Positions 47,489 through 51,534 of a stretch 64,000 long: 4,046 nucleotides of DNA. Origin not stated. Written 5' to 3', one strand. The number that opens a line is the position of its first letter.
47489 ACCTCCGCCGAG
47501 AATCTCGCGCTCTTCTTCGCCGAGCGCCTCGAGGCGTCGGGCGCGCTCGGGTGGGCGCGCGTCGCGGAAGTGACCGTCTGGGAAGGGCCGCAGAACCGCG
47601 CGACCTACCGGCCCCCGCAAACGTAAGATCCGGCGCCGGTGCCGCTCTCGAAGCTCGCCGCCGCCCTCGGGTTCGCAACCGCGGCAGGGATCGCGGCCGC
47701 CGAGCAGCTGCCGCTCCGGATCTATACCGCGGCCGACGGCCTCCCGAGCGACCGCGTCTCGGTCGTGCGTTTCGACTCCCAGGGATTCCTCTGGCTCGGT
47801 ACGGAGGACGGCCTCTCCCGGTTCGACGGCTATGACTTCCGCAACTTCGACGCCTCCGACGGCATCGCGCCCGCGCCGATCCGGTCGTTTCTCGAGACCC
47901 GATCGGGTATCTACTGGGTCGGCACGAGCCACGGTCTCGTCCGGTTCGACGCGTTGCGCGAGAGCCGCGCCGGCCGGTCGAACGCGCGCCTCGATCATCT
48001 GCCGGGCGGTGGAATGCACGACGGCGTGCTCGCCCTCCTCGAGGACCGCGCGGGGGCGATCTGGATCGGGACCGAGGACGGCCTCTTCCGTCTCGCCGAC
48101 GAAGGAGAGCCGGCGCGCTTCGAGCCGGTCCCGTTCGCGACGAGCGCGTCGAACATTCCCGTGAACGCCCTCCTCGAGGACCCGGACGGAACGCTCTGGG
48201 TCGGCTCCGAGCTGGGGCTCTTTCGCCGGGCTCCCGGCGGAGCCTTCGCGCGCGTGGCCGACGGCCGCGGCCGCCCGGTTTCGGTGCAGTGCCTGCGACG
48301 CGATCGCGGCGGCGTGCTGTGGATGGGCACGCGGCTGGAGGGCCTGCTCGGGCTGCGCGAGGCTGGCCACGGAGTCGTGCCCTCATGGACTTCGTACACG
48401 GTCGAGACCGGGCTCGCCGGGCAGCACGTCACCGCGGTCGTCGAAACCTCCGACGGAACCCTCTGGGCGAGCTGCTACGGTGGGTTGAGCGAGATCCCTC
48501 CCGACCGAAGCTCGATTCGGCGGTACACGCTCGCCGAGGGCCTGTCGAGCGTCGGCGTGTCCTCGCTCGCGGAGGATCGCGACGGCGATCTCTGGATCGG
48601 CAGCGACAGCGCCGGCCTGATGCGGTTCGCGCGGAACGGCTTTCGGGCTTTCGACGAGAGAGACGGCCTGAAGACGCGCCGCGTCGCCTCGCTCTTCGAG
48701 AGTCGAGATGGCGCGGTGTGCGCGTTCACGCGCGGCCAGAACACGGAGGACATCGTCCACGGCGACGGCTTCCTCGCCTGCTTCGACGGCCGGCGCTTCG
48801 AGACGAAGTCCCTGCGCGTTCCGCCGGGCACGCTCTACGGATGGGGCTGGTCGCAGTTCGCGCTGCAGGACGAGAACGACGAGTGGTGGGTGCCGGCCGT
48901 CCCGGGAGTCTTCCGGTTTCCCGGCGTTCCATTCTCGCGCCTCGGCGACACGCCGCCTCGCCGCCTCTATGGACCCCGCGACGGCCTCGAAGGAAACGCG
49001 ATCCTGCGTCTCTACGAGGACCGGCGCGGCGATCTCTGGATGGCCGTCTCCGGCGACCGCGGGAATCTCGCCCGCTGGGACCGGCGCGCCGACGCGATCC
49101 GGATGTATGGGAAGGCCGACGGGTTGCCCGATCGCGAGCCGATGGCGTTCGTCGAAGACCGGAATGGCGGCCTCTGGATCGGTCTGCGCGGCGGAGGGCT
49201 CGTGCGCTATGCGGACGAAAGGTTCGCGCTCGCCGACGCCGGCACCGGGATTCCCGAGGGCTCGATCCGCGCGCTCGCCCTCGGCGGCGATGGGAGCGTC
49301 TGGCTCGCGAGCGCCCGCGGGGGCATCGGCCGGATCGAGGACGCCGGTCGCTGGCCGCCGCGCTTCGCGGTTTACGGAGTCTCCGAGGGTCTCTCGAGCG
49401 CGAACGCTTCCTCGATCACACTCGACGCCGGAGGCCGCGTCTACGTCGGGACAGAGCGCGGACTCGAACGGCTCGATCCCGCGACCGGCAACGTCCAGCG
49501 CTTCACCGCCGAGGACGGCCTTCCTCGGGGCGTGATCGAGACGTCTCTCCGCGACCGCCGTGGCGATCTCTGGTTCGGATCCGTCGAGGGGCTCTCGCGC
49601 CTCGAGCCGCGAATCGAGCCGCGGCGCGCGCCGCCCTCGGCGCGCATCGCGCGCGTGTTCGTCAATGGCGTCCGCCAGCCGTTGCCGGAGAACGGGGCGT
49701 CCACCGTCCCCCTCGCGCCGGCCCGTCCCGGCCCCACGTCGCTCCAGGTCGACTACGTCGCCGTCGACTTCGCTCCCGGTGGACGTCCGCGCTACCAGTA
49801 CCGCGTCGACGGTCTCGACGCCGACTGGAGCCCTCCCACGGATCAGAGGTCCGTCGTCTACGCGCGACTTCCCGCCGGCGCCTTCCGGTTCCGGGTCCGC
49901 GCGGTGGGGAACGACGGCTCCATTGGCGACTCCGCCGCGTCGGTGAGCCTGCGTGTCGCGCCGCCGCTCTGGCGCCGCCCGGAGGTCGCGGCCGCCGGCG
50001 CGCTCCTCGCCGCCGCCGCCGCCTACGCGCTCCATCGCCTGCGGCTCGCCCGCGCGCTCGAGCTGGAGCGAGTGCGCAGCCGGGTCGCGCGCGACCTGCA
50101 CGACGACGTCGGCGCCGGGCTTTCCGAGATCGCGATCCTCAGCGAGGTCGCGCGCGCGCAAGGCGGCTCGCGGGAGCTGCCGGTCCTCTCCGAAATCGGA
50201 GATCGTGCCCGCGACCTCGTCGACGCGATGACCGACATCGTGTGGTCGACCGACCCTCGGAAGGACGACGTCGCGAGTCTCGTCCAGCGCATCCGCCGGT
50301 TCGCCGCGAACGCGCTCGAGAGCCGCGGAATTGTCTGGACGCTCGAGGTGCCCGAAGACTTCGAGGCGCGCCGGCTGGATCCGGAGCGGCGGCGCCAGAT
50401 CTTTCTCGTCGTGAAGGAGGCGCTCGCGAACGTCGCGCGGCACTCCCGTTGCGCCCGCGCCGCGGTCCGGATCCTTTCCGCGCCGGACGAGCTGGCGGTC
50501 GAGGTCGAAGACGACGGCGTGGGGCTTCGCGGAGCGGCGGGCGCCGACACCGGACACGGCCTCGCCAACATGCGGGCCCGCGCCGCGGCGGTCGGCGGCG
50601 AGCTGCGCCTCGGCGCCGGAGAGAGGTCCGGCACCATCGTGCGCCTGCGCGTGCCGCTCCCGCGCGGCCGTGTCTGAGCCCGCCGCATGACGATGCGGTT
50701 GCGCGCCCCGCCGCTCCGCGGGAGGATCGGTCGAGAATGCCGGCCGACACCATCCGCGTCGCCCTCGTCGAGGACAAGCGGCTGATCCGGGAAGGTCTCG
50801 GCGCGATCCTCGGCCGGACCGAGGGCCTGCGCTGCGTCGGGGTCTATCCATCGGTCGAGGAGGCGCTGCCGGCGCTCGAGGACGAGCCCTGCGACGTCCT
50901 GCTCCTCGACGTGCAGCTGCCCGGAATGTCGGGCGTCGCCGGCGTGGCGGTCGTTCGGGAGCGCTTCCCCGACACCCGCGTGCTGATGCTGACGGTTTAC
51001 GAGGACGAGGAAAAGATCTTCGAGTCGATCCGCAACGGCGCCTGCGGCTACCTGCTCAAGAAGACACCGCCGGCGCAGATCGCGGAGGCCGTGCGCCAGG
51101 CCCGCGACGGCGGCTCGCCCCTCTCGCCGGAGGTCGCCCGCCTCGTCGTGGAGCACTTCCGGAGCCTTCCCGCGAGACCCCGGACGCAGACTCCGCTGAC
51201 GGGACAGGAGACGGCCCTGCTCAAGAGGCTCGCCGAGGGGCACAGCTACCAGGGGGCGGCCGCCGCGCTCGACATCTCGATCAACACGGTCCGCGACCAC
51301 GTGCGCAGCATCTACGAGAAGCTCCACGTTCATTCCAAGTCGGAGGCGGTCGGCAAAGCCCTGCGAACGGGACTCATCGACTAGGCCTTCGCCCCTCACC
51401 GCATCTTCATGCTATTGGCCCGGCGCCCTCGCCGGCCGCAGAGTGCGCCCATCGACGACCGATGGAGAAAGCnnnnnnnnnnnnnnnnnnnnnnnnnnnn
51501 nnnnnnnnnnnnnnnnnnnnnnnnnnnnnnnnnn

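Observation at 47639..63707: Two-component pair in front of five tandem paralogous cell-surface genes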

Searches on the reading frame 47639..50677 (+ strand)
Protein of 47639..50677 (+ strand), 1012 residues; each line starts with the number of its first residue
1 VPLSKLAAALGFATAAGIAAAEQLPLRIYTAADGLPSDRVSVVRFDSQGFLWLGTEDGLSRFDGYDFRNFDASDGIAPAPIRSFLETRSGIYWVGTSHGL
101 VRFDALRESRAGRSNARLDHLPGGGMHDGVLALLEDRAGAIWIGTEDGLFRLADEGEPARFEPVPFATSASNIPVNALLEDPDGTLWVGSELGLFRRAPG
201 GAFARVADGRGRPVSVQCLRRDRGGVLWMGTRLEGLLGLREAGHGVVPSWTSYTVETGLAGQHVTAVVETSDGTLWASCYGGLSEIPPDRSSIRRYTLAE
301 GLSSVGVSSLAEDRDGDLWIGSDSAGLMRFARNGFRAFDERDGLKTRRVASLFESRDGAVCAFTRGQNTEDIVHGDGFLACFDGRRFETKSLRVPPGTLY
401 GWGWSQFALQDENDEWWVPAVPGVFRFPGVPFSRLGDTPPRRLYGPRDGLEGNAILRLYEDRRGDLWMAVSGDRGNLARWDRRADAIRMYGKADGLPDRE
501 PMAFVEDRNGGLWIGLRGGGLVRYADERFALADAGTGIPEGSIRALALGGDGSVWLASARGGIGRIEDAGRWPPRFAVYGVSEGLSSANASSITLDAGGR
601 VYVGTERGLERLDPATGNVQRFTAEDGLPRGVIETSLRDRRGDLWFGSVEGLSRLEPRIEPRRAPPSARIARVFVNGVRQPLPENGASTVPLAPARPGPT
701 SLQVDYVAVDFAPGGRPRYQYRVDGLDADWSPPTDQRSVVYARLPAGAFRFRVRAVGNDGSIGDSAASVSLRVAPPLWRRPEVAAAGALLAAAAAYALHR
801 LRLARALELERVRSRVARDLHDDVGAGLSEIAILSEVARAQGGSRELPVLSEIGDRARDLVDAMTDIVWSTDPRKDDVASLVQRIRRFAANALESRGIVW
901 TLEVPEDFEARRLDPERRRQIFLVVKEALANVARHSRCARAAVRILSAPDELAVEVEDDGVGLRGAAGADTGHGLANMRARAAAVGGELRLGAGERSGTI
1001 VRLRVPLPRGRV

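Call 11: search_protein_families(library=pfam, max_evalue=0.01, proteins=[window:47639-50677:+])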
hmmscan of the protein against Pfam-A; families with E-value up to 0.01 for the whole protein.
window:47639-50677:+ (1012 aa): 8 families
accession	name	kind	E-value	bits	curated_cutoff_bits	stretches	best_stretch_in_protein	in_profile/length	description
PF07494.17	Reg_prop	-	4.5e-51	164.7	20.4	3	301-323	1-23/24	Two component regulator propeller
PF07495.19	Y_Y_Y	-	8.8e-11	42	26.6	1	711-773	2-64/65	Y_Y_Y domain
PF02518.31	HATPase_c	-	1.1e-10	42.3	26.4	1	918-1008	3-110/111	Histidine kinase-, DNA gyrase B-, and HSP90-like ATPase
PF08450.18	SGL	-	7.4e-06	26.2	26.3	0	589-649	42-104/246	SMP-30/Gluconolactonase/LRE-like region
PF07730.19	HisKA_3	-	8.7e-06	26.6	24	1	813-865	2-57/68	Histidine kinase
PF13581.12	HATPase_c_2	-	1.1e-05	25.9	27.4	1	909-975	20-102/127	Histidine kinase-like ATPase domain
PF24684.1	Vgb_lyase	-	0.0013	18.1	50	0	536-570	134-169/290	Virginiamycin B lyase family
PF16819.11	DUF5074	-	0.0025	17.3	27.2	0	260-304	180-228/353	Domain of unknown function (DUF5074)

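Call 13: search_protein_families(library=ncbifam, max_evalue=0.01, proteins=[window:47639-50677:+])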
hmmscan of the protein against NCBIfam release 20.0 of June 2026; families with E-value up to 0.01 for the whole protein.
window:47639-50677:+ (1012 aa): 11 families
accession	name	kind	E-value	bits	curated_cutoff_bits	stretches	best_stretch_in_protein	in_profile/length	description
NF008649.0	PRK11644.1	equivalog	2.4e-21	76.1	408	1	809-1006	300-495/499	signal transduction histidine-protein kinase/phosphatase UhpB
NF052443.1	SensHisKinMctS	equivalog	2.7e-20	72.1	700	1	810-1006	248-447/457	two-component system sensor histidine kinase MctS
NF047786.1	his_kin_MadS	equivalog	3.1e-16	59.5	500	1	806-1006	224-434/434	MadS family sensor histidine kinase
NF052228.1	T9SS_PorZ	equivalog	5.7e-15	54.8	260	0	40-155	433-559/757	type IX secretion system anionic LPS delivery protein PorZ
NF008184.0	PRK10935.1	equivalog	1e-12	47.5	553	1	812-1006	363-558/565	nitrate/nitrite two-component system sensor histidine kinase NarQ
NF052531.1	Strep_LiaS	equivalog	7.5e-12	45.1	450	1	919-1007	239-327/328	envelope stress sensor histidine kinase LiaS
NF007896.0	PRK10600.1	equivalog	6.4e-09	35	578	1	922-1003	500-581/598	nitrate/nitrite two-component system sensor histidine kinase NarX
NF047322.1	HK_morpho_MacS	equivalog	6.4e-08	32.2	300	1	792-1006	164-367/367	MacS family sensor histidine kinase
NF040691.1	MtrAB_MtrB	equivalog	4.4e-05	22.7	450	1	872-964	342-431/507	MtrAB system histidine kinase MtrB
NF007688.0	PRK10364.1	equivalog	0.0054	15.5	479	0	849-1007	281-451/460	two-component system sensor histidine kinase ZraS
NF008543.0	PRK11466.1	equivalog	0.0085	14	982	0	893-1008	536-663/914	TMAO reductase system sensor histidine kinase/response regulator TorS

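Call 74: search_solved_structures(query=window:47639-50677:+, max_evalue=0.001)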
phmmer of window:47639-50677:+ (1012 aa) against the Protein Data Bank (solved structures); distinct sequences matched with E-value up to 0.001: 14.
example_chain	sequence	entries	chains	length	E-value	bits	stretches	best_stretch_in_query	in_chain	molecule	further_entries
4a2l_A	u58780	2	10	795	5.4e-54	186.8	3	579-779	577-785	TWO-COMPONENT SYSTEM SENSOR HISTIDINE KINASE/RESPONSE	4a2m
3v9f_A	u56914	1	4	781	2.8e-38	134.8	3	136-365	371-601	Two-component system sensor histidine kinase/response regulator, hybrid (One-component sys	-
3va6_A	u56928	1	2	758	2.8e-27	98.4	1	48-231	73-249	Two-component system sensor histidine kinase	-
3ott_A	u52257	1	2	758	2.8e-27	98.4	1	48-231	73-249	Two-component system sensor histidine kinase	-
3gig_A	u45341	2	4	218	1e-10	43.5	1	802-1006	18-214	Sensor histidine kinase desK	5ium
7ssj_A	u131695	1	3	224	1.1e-10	43.4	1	802-1006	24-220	Sensor histidine kinase DesK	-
8sbm_A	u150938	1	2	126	1.3e-10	43.1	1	919-1008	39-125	GAF domain-containing protein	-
3zxo_A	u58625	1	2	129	5.1e-10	41.2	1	918-1008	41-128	REDOX SENSOR HISTIDINE KINASE RESPONSE REGULATOR DEVS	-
3ehf_A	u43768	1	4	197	6.5e-10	40.9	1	812-1006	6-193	Sensor kinase (YocF protein)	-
3gie_A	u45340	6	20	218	1.3e-09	39.9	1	802-1006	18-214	Sensor histidine kinase desK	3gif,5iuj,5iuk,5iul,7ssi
3zxq_A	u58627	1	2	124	4.9e-09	38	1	923-1007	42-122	HYPOXIA SENSOR HISTIDINE KINASE RESPONSE REGULATOR DOST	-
4gt8_A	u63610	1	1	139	7.2e-09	37.4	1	918-1008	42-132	Sensor protein vraS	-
3ehh_A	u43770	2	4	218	1.7e-08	36.2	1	802-1006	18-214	Sensor kinase (YocF protein)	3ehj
3ehg_A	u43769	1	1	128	2.2e-05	25.9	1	921-1006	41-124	Sensor kinase (YocF protein)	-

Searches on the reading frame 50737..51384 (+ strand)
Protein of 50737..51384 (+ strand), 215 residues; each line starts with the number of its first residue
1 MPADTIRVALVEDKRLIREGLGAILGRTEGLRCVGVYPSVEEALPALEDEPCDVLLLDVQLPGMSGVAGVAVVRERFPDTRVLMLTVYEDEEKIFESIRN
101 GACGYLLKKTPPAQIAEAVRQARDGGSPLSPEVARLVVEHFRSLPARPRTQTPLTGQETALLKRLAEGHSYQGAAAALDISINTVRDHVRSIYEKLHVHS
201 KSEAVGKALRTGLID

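Call 11: search_protein_families(library=pfam, max_evalue=0.01, proteins=[window:50737-51384:+])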
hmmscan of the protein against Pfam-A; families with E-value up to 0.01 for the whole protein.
window:50737-51384:+ (215 aa): 6 families
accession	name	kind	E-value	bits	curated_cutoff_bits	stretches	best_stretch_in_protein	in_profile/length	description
PF00072.30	Response_reg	-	1.9e-21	76.7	30.2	1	8-120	1-111/111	Response regulator receiver domain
PF00196.25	GerE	-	2e-11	43.7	23.5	1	153-205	2-54/57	Bacterial regulatory proteins, luxR family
PF13384.12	HTH_23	-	0.00012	22.2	24.6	1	162-189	11-38/50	Homeodomain-like domain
PF08281.18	Sigma70_r4_2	-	0.00015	21.8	25.7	1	157-190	15-48/54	Sigma-70, region 4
PF12840.13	HTH_20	-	0.0015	18.9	27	1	160-190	8-40/51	Helix-turn-helix domain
PF13556.12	HTH_30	-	0.0031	17.7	27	1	165-198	9-42/59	PucR C-terminal helix-turn-helix domain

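Call 13: search_protein_families(library=ncbifam, max_evalue=0.01, proteins=[window:50737-51384:+])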
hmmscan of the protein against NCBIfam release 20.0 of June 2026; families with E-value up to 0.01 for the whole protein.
window:50737-51384:+ (215 aa): 93 families (the best 25 are shown)
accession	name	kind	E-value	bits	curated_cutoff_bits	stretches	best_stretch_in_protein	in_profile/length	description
NF052445.1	RespRegMctR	equivalog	9.8e-39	132.9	300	1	6-213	2-204/205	two-component system response regulator MctR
NF047785.1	respo_reg_MadR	equivalog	2.5e-36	125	300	1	6-214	1-209/209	MadR family response regulator transcription factor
NF007935.0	PRK10651.1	equivalog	1.6e-34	118.9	250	1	4-205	5-207/216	two-component system response regulator NarL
NF011896.0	PRK15369.1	equivalog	1.1e-27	97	242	1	6-214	4-210/211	two component system response regulator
NF007708.0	PRK10403.1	equivalog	1.4e-27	96.6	343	1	5-204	6-204/215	nitrate/nitrite response regulator protein NarP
NF007018.1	PRK09483.1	equivalog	1.8e-25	89.9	280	1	6-215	2-210/217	UvrY/SirA/GacA family response regulator transcription factor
NF007685.0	PRK10360.1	equivalog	1e-20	74.4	258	1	6-203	2-187/196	response regulator transcription factor UhpA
NF041830.1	RR_TF_ErdR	exception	6.7e-18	65.2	390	1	26-204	24-201/213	response regulator transcription factor ErdR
NF007403.0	PRK09935.1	equivalog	2.1e-15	56.9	271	1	8-208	6-204/210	fimbria biosynthesis transcriptional regulator FimZ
NF001965.0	PRK00742.1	subfamily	1.6e-12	47.3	293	1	5-122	3-119/357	chemotaxis-specific protein-glutamate methyltransferase CheB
NF006900.1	PRK09390.1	equivalog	6.4e-12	45.4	255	1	6-212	5-201/203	response regulator FixJ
NF008469.0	PRK11361.1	equivalog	8.5e-12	44.5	714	1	6-109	5-106/461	acetoacetate metabolism transcriptional regulator AtoC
NF007977.0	PRK10701.1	equivalog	4.3e-11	42.7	330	1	7-118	3-111/241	two-component system response regulator RstA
NF009206.0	PRK12555.1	subfamily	6.9e-11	41.7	342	1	6-124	1-118/340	chemotaxis-specific protein-glutamate methyltransferase CheB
NF053512.1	nitric_RR_NosR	exception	8.8e-11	41.5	400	1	10-121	3-113/422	response regulator c-di-GMP phosphodiesterase, NosR family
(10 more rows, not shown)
